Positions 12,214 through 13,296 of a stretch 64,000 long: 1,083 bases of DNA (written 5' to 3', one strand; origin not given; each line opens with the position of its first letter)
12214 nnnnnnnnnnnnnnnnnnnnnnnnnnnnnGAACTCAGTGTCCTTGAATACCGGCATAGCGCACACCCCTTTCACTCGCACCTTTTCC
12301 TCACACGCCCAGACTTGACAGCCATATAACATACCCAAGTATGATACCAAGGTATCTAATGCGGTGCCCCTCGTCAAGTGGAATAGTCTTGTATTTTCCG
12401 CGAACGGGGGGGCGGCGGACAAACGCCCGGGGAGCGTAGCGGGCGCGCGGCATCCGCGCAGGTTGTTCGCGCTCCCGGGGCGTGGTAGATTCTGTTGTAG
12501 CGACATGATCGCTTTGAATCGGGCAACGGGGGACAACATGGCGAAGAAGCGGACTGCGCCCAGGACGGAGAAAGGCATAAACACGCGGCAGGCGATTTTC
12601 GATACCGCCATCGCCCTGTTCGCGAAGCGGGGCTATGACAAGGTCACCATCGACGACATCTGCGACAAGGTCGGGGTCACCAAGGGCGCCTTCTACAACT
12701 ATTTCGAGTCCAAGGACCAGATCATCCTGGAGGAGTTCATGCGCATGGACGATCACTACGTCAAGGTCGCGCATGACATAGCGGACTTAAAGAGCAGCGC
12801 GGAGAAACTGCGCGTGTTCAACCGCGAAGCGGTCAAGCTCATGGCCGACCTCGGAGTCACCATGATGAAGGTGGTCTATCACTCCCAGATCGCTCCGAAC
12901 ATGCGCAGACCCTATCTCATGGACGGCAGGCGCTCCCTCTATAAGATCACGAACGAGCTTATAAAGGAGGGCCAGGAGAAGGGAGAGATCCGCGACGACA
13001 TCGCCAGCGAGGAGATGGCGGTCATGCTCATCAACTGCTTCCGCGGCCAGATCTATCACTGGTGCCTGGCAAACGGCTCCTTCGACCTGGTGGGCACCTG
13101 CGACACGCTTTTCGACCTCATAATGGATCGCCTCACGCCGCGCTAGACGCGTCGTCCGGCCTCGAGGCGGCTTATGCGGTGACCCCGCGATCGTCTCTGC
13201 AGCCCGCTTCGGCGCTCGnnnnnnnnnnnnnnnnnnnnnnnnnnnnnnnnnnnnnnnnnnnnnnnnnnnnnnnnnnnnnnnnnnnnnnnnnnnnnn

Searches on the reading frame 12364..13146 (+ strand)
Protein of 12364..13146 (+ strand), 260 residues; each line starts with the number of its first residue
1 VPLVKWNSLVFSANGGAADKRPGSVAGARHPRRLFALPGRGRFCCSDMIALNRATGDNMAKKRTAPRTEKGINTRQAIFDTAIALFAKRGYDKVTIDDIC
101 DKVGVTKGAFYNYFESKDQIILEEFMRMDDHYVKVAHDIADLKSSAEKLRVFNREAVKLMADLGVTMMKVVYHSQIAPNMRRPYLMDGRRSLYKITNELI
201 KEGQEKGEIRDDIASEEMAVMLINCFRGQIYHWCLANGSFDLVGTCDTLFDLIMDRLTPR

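Call 3: search_protein_families(library=pfam, proteins=[window:12364-13146:+], max_evalue=0.01)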
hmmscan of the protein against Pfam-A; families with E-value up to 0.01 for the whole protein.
window:12364-13146:+ (260 aa): 7 families
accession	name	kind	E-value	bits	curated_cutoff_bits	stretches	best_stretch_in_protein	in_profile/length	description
PF00440.29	TetR_N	-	1.2e-16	60.7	24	1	78-123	1-46/47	Bacterial regulatory proteins, tetR family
PF17932.6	TetR_C_24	-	1.4e-07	32.2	26.4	1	144-255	3-112/114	Tetracyclin repressor-like, C-terminal domain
PF08359.16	TetR_C_4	-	1.3e-05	25.8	21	1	128-254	5-131/133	YsiA-like protein, C-terminal region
PF08361.16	TetR_C_2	-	0.00012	22.5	22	1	167-257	26-119/121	MAATS-type transcriptional repressor, C-terminal region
PF21597.2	TetR_C_43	-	0.0017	18.9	27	1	187-227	40-80/105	Transcriptional regulator SbtR-like, C-terminal domain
PF17922.6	TetR_C_17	-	0.0029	18.3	26.1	1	176-230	32-86/100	Tetracyclin repressor-like, C-terminal domain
PF13022.12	HTH_Tnp_1_2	-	0.0035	17.9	27.9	1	81-120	14-53/122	Helix-turn-helix of insertion element transposase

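Call 33: search_protein_families(library=ncbifam, proteins=[window:12364-13146:+], max_evalue=0.00001)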
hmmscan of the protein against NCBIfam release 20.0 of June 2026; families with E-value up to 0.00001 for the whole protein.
window:12364-13146:+ (260 aa): 17 families
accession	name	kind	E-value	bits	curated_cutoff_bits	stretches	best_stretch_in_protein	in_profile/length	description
NF041196.1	ScbR_bind_reg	equivalog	1.2e-20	74.6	150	1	70-257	3-189/191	ScbR family autoregulator-binding transcription factor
NF053878.1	FATransRegFadRBac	equivalog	1.9e-17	63.6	200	1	76-256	6-187/190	fatty acid metabolism transcriptional regulator FadR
NF007430.0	PRK09975.1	equivalog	2.4e-17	62.8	274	1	69-258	7-202/220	acrEF/envCD operon transcriptional regulator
NF007949.0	PRK10668.1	equivalog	1.2e-13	51.1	271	1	70-256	8-201/216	multidrug efflux transporter transcriptional repressor AcrR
TIGR03968.1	mycofact_TetR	equivalog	1.1e-12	47.9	224.9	1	71-145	7-78/190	mycofactocin system transcriptional regulator MftR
NF051852.1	efflux_TF_MtrR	exception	1.1e-11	45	280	1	72-257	9-201/205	multidrug efflux system transcriptional repressor MtrR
NF051457.1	acryl_TF_AcuR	equivalog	1.2e-11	44.3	247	1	66-228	8-178/204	acrylate utilization transcriptional regulator AcuR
NF050111.1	TransRegSACE7040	equivalog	1.6e-10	41.2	250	1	74-142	2-70/186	SACE_7040 family transcriptional regulator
NF058643.1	TranRegCurRPseudo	equivalog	2.7e-10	40.3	300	1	73-128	7-65/193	TetR family transcriptional repressor CurR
NF000040.3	Tn10_TetC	equivalog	6.2e-10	39.6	425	1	72-147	12-90/197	tetracyline resistance-associated transcriptional repressor TetC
NF053731.1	TransRegFasRMycb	equivalog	3e-07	30.4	330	1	73-151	11-88/199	HTH-type transcriptional activator FasR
NF033703.1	transcr_KstR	equivalog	7.6e-07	28.9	280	1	73-127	7-61/185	cholesterol catabolism transcriptional regulator KstR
TIGR03384.1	betaine_BetI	equivalog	9.3e-07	28.7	201.3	1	74-132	9-67/189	choline-binding transcriptional repressor BetI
NF037937.1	septum_RefZ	equivalog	1e-06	28.8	180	1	75-151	1-80/195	forespore capture DNA-binding protein RefZ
NF040929.1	quorum_TF_HapR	equivalog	2.2e-06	27.6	350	1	67-223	8-166/200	LuxR/HapR/OpaR family quorum-sensing transcriptional regulator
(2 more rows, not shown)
